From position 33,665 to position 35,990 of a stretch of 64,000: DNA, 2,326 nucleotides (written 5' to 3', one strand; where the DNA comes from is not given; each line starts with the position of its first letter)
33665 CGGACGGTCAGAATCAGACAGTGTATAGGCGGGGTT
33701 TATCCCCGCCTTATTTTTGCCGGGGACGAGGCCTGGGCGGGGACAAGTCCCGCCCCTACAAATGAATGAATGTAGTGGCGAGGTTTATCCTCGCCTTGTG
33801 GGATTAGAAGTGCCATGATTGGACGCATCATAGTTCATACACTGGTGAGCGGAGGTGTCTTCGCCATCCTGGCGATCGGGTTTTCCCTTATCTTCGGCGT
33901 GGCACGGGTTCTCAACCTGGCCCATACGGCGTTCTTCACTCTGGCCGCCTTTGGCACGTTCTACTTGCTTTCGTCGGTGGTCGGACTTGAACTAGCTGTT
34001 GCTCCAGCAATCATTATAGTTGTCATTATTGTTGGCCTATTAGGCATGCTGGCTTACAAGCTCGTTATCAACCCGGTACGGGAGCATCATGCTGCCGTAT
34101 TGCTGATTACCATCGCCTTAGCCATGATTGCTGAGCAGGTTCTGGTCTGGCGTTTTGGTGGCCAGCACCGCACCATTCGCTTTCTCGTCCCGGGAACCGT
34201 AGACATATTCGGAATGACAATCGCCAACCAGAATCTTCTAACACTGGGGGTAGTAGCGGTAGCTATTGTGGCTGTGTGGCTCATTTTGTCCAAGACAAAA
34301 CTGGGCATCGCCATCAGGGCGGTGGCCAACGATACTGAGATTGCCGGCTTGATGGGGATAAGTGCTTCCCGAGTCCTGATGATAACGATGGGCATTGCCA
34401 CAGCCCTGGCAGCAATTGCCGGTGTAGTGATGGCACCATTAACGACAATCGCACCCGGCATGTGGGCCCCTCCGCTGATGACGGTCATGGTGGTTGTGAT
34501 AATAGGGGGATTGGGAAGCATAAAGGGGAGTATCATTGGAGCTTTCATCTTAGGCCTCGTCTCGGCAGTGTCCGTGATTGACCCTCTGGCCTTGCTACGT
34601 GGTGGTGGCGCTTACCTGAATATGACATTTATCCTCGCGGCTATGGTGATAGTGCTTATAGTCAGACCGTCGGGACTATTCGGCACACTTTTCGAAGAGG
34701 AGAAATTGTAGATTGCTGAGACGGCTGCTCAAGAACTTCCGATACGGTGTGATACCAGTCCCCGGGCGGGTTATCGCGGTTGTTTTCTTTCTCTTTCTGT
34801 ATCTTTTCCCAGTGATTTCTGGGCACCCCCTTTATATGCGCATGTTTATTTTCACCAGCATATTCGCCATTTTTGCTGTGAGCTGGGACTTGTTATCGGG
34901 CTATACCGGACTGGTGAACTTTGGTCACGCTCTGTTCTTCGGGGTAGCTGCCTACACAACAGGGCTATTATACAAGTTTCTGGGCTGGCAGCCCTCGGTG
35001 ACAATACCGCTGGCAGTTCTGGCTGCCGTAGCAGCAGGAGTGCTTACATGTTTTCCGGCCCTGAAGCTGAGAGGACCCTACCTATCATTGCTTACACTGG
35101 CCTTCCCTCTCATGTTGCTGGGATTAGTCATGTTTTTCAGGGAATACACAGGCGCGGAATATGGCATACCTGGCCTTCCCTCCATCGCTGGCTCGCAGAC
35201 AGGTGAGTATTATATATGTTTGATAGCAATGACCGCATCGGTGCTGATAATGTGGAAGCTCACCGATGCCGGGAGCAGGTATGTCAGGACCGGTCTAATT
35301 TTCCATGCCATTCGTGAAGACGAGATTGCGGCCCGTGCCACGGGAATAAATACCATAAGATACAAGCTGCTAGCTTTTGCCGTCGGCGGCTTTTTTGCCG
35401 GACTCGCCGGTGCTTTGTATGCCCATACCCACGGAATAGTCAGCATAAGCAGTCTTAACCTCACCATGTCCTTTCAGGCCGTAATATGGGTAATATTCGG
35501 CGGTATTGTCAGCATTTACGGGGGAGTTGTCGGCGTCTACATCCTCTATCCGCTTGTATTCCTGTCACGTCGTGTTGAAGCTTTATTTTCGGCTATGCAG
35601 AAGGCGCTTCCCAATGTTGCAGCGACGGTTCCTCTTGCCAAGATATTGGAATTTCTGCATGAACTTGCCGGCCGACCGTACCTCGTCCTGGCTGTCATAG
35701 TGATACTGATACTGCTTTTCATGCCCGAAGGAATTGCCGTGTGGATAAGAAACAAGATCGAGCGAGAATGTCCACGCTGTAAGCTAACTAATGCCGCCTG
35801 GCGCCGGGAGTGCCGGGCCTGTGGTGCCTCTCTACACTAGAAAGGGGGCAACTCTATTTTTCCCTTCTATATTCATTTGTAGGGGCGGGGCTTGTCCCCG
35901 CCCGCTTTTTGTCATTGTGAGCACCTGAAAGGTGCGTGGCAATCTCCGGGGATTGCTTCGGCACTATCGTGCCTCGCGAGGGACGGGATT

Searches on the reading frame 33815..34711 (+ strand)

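Call 58: search_protein_families(library=pfam, proteins=[window:33815-34711:+], max_evalue=0.00001)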
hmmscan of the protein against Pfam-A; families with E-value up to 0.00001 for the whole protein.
window:33815-34711:+ (298 aa): 1 family
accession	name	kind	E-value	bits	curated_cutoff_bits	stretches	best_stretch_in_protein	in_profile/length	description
PF02653.21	BPD_transp_2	-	3.3e-33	115.4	26.8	1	6-281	2-269/269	Branched-chain amino acid transport system / permease component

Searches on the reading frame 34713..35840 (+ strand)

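Call 58: search_protein_families(library=pfam, proteins=[window:34713-35840:+], max_evalue=0.00001)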
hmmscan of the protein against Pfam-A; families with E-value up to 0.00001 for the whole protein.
window:34713-35840:+ (375 aa): 1 family
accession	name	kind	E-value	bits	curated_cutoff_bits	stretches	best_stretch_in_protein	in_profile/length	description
PF02653.21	BPD_transp_2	-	8.4e-39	133.8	26.8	1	43-279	4-240/269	Branched-chain amino acid transport system / permease component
